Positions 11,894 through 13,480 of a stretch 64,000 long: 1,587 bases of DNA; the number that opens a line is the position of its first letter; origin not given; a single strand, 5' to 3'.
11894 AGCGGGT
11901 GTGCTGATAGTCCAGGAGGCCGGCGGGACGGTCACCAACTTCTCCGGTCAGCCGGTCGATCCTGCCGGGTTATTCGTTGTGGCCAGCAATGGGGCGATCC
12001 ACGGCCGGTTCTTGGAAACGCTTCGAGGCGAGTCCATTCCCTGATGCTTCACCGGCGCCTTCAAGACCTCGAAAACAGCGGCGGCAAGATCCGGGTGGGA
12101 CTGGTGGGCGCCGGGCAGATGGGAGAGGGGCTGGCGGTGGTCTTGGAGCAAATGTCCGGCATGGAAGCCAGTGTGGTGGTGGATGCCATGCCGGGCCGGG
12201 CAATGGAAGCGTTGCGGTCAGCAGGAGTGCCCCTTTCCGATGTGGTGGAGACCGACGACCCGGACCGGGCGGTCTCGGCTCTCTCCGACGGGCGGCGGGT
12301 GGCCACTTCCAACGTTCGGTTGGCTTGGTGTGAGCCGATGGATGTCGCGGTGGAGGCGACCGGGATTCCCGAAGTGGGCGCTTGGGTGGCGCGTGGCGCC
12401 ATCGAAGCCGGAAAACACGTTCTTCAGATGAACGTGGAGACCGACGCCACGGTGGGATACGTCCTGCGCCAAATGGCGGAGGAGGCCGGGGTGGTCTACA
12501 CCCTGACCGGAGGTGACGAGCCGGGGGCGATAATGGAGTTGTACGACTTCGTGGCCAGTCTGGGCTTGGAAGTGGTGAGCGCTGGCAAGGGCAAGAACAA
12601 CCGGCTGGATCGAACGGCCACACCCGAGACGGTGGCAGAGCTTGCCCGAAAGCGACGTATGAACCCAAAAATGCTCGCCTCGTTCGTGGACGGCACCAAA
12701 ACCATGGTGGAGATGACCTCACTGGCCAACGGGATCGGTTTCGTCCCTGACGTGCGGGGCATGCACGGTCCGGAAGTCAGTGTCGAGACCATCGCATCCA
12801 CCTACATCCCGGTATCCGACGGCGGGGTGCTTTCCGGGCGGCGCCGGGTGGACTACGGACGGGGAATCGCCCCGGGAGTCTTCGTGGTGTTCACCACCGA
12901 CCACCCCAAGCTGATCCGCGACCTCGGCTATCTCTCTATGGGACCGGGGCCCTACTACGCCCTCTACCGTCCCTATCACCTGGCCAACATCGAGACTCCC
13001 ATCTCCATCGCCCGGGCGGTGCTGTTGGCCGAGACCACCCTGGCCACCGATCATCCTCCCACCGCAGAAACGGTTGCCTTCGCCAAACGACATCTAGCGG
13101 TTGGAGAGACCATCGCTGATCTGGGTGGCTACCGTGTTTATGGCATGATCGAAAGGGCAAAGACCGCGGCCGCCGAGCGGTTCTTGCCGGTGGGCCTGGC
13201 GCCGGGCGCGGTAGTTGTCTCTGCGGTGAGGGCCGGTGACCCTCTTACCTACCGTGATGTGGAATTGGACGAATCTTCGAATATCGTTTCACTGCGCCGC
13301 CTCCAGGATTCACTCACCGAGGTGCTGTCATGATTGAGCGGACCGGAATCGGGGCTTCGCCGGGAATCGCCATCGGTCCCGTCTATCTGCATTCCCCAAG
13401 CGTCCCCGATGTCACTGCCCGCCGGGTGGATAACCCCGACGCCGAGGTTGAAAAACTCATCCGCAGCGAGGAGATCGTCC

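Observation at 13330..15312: PTS Enzyme I with an in-frame C-terminal acylphosphatase domain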

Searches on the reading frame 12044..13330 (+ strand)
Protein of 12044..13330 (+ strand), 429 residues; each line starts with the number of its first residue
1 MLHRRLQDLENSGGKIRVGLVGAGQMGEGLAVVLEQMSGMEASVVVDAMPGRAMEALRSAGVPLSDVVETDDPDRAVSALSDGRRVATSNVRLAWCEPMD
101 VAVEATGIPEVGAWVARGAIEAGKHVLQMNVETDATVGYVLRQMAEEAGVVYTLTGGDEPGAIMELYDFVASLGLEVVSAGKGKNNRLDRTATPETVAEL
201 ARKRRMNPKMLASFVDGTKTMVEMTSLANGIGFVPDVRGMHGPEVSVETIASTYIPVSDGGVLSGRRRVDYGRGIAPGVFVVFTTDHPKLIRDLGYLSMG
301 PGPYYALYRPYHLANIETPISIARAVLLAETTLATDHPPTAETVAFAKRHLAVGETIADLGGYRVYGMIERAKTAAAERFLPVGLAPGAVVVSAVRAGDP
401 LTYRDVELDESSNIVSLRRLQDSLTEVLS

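Call 3: search_protein_families(library=pfam, proteins=[window:12044-13330:+], max_evalue=0.01)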
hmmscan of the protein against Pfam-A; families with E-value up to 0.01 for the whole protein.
window:12044-13330:+ (429 aa): 4 families
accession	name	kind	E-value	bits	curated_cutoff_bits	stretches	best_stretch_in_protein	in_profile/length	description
PF21135.2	DRL_cat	-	3.7e-63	212.9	27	1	157-318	1-164/164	Oxidoreductase DRL, catalytic domain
PF01408.29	GFO_IDH_MocA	-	0.00052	21.1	24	1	16-128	1-91/120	Oxidoreductase family, NAD-binding Rossmann fold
PF03447.22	NAD_binding_3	-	0.00074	20.7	24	1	22-150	1-111/116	Homoserine dehydrogenase, NAD binding domain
PF08666.17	SAF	-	0.00075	20.4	21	1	343-407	2-63/63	SAF domain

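Call 37: search_protein_families(library=ncbifam, proteins=[window:12044-13330:+], max_evalue=0.001)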
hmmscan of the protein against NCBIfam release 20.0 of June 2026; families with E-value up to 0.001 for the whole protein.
window:12044-13330:+ (429 aa): 2 families
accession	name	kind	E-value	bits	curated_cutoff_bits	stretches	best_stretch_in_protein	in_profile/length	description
NF004912.0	PRK06270.1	equivalog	9.7e-05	21.9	373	1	16-153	4-149/343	homoserine dehydrogenase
NF004976.0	PRK06349.1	subfamily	0.00012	21.3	205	1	15-151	4-126/430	homoserine dehydrogenase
